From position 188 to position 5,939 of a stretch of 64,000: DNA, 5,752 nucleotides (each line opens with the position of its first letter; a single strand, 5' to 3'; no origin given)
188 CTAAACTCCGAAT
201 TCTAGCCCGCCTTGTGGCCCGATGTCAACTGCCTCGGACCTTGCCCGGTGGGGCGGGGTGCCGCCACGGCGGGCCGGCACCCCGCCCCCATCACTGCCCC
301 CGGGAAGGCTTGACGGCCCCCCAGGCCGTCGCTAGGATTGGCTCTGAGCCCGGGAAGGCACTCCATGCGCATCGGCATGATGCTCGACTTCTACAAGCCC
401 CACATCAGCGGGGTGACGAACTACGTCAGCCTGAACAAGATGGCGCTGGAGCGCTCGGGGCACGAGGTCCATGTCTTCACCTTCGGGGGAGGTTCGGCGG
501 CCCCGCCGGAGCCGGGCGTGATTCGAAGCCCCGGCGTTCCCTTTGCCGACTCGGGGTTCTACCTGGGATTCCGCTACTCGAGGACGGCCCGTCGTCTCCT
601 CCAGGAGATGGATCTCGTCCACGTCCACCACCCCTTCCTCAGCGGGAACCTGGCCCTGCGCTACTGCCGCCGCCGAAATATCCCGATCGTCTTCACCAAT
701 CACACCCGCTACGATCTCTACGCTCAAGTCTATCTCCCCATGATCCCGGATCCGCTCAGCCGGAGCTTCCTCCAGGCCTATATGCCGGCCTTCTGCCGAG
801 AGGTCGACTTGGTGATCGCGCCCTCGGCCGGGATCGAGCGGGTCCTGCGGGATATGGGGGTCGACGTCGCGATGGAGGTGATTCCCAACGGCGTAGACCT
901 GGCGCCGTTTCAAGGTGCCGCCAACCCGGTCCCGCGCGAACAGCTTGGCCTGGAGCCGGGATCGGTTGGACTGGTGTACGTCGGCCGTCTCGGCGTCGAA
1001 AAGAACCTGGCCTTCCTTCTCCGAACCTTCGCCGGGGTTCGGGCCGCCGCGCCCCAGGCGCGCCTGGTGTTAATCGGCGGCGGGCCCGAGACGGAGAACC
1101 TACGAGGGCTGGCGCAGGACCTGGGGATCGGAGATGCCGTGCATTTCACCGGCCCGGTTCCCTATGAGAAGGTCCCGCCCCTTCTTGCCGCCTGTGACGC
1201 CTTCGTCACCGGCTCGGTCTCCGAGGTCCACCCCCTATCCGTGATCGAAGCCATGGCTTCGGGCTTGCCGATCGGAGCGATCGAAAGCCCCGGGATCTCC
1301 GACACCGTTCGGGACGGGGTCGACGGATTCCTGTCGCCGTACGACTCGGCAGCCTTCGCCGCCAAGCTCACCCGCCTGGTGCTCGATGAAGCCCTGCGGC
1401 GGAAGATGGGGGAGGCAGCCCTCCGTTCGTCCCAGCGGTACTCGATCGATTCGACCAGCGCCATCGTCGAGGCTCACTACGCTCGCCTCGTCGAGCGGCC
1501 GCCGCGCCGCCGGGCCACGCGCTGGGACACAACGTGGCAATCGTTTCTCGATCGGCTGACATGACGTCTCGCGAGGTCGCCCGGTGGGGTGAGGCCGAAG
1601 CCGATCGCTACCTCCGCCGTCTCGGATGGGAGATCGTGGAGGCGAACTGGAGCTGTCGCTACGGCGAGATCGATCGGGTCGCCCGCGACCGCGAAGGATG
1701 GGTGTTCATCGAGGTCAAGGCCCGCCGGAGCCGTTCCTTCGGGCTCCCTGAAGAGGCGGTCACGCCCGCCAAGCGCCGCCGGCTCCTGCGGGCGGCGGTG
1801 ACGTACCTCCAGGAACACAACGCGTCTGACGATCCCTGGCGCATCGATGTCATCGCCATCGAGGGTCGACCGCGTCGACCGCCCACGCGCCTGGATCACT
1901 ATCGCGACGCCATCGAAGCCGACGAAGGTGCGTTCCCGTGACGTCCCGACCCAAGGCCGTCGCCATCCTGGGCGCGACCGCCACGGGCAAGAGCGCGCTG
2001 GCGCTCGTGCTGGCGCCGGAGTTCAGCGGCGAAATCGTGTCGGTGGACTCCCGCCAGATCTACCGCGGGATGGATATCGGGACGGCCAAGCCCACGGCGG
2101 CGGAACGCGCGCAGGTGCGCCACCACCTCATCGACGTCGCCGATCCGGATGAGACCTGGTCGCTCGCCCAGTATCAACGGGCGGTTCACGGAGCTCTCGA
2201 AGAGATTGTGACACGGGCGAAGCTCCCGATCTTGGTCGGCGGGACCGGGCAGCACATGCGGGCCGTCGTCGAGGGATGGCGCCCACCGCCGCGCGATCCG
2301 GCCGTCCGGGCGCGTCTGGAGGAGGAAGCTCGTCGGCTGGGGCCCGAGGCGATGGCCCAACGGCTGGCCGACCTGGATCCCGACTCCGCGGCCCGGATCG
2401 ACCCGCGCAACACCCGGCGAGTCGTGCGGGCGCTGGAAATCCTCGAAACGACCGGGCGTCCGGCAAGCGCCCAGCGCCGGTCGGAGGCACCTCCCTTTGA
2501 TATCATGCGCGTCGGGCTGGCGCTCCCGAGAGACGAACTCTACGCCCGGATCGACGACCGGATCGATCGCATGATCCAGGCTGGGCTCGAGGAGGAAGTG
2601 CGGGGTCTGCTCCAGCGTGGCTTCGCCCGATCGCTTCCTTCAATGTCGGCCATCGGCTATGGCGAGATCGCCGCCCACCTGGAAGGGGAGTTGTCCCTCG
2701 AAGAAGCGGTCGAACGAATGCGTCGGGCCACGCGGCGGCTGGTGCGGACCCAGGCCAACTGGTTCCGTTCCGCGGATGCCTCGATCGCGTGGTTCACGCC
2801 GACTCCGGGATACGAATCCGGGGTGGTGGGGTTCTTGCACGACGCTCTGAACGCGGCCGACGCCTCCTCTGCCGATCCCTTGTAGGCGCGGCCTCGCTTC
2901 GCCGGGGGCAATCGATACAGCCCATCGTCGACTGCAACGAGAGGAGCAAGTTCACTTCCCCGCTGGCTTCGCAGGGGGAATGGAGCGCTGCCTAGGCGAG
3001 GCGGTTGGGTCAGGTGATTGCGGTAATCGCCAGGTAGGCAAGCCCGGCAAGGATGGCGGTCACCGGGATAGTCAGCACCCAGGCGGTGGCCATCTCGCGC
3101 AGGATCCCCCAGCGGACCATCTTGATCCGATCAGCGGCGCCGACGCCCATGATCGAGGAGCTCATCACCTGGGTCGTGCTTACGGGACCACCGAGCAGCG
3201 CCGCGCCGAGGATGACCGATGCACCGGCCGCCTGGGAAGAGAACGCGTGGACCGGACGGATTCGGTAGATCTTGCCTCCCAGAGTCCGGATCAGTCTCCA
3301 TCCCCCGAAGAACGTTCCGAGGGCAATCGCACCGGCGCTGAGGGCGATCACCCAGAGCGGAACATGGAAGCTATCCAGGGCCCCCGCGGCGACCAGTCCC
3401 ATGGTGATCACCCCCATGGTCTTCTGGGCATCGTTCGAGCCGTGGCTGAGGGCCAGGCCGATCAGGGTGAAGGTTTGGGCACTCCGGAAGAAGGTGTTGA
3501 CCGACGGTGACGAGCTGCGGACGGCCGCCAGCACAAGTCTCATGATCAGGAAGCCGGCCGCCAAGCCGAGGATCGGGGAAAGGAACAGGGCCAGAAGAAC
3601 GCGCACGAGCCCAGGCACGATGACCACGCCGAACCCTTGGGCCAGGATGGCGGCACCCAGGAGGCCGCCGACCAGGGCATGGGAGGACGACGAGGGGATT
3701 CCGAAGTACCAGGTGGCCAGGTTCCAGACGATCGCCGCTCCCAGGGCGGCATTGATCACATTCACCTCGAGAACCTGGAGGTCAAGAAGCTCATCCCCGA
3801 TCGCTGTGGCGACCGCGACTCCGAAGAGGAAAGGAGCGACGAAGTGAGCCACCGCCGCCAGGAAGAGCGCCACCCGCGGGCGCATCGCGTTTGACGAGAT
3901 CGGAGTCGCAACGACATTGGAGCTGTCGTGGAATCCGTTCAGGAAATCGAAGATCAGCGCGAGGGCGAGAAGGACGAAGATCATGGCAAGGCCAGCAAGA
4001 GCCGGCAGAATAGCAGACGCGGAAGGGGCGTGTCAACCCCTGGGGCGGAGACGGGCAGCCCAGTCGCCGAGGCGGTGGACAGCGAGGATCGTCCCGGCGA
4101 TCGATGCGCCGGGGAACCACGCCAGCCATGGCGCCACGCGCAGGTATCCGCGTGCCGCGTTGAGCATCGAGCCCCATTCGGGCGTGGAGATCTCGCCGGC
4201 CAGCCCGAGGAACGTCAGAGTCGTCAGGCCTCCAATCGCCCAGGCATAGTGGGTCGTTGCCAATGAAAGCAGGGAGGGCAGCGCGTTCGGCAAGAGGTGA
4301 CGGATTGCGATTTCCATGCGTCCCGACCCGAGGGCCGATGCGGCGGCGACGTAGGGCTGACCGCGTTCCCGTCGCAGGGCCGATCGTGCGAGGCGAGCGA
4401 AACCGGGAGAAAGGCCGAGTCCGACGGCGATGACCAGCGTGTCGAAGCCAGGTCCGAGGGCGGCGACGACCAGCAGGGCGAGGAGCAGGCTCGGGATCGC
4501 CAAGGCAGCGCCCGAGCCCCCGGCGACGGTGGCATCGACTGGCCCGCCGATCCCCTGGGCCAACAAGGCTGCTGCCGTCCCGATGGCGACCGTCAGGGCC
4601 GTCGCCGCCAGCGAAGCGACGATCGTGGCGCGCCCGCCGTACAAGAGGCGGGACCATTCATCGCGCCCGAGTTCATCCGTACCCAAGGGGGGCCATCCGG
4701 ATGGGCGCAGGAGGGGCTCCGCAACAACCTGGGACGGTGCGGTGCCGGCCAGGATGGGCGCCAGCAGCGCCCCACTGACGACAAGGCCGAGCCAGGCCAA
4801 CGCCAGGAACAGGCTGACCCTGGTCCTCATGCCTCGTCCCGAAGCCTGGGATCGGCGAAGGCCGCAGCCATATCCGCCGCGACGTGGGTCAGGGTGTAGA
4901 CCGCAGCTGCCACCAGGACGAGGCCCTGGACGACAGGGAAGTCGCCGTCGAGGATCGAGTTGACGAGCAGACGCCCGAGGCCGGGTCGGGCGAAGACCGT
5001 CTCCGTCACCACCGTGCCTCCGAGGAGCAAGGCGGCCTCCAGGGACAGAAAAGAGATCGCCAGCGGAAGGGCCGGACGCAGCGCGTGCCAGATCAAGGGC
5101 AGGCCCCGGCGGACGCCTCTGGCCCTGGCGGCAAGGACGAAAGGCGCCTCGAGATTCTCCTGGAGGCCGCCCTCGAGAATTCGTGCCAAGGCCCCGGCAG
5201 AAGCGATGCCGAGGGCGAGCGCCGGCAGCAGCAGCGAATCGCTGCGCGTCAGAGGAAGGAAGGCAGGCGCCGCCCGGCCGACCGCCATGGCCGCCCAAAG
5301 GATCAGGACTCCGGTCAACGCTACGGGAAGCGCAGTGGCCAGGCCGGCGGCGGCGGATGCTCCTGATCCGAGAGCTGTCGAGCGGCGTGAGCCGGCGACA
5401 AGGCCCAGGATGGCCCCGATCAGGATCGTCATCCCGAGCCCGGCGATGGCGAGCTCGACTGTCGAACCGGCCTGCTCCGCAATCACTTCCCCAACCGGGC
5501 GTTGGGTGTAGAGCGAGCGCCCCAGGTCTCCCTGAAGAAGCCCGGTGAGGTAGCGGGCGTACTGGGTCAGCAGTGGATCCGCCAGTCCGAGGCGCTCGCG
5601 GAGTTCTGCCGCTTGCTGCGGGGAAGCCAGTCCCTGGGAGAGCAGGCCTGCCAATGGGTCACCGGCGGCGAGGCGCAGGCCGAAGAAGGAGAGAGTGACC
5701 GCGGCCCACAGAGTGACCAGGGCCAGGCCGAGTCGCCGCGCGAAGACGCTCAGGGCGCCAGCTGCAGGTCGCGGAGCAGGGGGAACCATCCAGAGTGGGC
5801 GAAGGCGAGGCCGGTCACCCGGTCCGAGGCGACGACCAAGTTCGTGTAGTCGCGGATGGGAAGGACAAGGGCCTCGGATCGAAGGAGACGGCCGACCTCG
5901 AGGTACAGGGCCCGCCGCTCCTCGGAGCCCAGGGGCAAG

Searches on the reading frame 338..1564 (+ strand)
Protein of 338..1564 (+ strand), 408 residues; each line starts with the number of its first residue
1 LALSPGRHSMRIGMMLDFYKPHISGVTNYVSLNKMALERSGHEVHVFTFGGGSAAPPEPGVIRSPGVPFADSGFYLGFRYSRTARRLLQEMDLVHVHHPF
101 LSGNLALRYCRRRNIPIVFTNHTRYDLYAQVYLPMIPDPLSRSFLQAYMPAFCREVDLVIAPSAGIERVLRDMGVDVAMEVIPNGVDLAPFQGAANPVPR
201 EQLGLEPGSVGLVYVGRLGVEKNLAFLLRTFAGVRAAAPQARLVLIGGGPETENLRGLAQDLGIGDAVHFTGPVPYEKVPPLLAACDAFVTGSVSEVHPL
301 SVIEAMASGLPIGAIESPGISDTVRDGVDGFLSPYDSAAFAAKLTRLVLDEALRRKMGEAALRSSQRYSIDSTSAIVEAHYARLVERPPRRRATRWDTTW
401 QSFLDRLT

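Call 76: search_protein_families(library=pfam, proteins=[window:338-1564:+], max_evalue=0.00001)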
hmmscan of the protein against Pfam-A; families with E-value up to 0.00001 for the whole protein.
window:338-1564:+ (408 aa): 4 families
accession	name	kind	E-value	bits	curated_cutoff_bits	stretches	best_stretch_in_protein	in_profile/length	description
PF00534.26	Glycos_transf_1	-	4.4e-36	124.4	26.4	1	201-361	7-169/172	Glycosyl transferases group 1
PF13439.12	Glyco_transf_4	-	2.3e-33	116.1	28.5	1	24-189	2-169/170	Glycosyltransferase Family 4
PF13692.12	Glyco_trans_1_4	-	2.2e-31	109.5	27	1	212-349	4-141/142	Glycosyl transferases group 1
PF13579.12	Glyco_trans_4_4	-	6.5e-21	75.8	29.7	1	25-185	2-158/158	Glycosyl transferase 4-like domain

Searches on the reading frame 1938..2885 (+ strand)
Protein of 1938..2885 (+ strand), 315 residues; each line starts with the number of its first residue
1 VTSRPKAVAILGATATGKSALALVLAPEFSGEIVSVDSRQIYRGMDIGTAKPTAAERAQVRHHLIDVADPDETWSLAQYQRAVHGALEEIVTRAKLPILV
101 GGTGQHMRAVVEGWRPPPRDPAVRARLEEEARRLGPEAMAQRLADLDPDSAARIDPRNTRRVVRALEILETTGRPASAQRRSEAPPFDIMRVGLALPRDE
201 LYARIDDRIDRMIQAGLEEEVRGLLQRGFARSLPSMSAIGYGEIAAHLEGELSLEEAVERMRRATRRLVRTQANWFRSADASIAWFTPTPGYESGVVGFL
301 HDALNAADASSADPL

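Call 76: search_protein_families(library=pfam, proteins=[window:1938-2885:+], max_evalue=0.00001)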
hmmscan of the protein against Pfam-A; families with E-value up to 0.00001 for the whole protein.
window:1938-2885:+ (315 aa): 2 families
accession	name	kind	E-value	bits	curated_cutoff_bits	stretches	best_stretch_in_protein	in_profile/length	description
PF01715.23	IPPT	-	6e-86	288.5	23.6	1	40-278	1-242/243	IPP transferase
PF01745.22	IPT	-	6.7e-06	26.1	20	0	7-62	3-58/233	Isopentenyl transferase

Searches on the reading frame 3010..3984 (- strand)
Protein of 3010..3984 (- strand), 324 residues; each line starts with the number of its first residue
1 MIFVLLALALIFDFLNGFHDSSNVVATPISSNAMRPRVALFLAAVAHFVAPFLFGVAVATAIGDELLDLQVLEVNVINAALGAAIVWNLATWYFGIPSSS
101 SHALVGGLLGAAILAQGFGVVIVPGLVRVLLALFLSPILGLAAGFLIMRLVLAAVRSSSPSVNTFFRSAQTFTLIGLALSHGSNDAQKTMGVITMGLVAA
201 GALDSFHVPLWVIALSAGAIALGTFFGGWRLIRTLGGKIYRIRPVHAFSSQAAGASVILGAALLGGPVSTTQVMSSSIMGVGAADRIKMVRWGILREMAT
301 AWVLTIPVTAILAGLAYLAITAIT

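Call 76: search_protein_families(library=pfam, proteins=[window:3010-3984:-], max_evalue=0.00001)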
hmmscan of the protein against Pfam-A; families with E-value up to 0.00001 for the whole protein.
window:3010-3984:- (324 aa): 1 family
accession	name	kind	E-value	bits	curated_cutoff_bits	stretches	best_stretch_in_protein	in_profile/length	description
PF01384.25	PHO4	-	2.8e-82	276.9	33.7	1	16-313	1-350/350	Phosphate transporter family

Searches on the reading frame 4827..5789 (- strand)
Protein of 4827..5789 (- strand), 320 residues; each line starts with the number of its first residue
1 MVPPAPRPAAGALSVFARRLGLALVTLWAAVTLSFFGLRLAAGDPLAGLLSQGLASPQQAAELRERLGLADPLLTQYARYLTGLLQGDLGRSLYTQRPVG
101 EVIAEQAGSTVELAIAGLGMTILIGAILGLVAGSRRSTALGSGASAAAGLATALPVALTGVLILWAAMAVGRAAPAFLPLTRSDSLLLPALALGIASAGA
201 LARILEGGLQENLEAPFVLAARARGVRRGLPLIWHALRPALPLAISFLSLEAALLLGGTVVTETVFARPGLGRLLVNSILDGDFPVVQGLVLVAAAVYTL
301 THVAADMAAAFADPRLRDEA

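Call 76: search_protein_families(library=pfam, proteins=[window:4827-5789:-], max_evalue=0.00001)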
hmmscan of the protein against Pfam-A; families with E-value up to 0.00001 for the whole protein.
window:4827-5789:- (320 aa): 2 families
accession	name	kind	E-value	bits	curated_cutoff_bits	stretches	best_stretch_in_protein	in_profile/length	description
PF00528.27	BPD_transp_1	-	3.8e-20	72.8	26.4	1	125-317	1-183/184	Binding-protein-dependent transport system inner membrane component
PF19300.4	BPD_transp_1_N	-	7.5e-06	26.6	23.8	0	16-88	5-76/114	Binding-prot-dependent transport system membrane comp, N-term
